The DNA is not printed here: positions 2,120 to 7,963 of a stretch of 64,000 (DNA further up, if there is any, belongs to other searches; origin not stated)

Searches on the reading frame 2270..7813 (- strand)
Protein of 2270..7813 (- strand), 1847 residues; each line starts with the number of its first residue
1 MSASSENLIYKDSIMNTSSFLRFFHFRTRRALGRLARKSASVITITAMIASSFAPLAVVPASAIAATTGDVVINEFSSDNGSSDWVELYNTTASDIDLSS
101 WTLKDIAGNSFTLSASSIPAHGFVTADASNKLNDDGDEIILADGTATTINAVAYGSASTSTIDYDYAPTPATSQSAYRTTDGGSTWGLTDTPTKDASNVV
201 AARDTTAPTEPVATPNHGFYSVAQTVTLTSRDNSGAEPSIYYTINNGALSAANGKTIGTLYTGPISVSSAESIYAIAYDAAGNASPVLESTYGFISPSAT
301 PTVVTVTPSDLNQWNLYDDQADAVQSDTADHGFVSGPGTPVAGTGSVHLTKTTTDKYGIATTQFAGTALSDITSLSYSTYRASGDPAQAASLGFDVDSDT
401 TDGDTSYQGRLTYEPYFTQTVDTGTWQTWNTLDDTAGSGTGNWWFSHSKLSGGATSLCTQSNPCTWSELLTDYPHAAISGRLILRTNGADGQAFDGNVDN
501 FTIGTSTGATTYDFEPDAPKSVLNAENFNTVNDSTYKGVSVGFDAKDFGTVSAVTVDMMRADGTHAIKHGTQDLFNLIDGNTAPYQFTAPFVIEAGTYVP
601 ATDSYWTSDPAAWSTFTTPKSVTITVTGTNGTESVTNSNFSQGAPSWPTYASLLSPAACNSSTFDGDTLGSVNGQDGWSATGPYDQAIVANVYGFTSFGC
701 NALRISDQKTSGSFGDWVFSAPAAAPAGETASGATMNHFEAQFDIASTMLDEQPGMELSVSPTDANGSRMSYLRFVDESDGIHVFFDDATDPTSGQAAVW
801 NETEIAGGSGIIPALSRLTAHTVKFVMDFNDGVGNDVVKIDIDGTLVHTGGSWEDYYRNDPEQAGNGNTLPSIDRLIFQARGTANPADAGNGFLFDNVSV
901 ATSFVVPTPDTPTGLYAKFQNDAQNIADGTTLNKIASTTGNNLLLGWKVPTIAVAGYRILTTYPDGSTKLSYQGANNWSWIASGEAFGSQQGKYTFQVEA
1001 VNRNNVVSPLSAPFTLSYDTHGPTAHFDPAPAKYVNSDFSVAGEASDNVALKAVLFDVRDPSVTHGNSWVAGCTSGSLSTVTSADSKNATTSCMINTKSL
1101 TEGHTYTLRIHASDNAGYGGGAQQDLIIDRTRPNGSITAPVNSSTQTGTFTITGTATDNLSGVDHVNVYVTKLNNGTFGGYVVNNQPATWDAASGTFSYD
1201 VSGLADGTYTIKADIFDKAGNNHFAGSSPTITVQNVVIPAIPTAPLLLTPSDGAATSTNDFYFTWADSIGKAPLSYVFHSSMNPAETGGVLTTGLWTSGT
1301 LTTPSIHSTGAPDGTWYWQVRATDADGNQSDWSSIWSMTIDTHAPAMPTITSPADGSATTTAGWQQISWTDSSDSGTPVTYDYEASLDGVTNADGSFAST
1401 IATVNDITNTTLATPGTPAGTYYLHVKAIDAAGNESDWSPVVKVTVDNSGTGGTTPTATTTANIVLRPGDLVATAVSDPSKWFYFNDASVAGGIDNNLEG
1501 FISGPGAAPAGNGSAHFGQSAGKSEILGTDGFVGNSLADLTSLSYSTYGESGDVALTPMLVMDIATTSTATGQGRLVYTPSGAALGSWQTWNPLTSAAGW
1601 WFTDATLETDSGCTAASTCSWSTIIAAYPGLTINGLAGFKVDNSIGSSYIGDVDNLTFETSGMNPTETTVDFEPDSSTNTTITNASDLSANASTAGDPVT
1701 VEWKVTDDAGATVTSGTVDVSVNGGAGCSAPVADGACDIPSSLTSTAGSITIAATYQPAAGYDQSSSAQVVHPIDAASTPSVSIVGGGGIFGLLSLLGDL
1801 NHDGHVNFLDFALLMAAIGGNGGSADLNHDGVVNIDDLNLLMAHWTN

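Call 58: search_protein_families(library=pfam, proteins=[window:2270-7813:-], max_evalue=0.0001)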
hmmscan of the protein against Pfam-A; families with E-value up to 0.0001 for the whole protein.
window:2270-7813:- (1847 aa): 9 families
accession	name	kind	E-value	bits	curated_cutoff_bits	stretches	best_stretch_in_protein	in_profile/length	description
PF00932.25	LTD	-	1.2e-16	61.5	34.3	1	65-155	2-108/109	Lamin Tail Domain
PF13290.12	CHB_HEX_C_1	-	3.6e-08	33.7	22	1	215-287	1-65/67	Chitobiase/beta-hexosaminidase C-terminal domain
PF17957.7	Big_7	-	3e-07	31.4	24.1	1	1133-1213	1-70/70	Bacterial Ig domain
PF16640.11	Big_3_5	-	5.7e-07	30.5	35.5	1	1689-1770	4-83/88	Bacterial Ig-like domain (group 3)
PF00404.24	Dockerin_1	-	1.5e-06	28.7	22.9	1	1797-1842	1-53/57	Dockerin type I domain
PF19077.6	Big_13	-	1.9e-05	25.5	27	0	1394-1448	48-102/102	Bacterial Ig-like domain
PF07495.19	Y_Y_Y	-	2e-05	24.8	26.6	0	1416-1446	34-64/65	Y_Y_Y domain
PF25788.1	Ig_Rha78A_N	-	5e-05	23.9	27.4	0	1315-1337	76-98/105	Rha78A-like, N-terminal immunoglobulin domain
PF13287.12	Fn3_assoc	-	9.5e-05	22.9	23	1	226-292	1-59/59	Fn3 associated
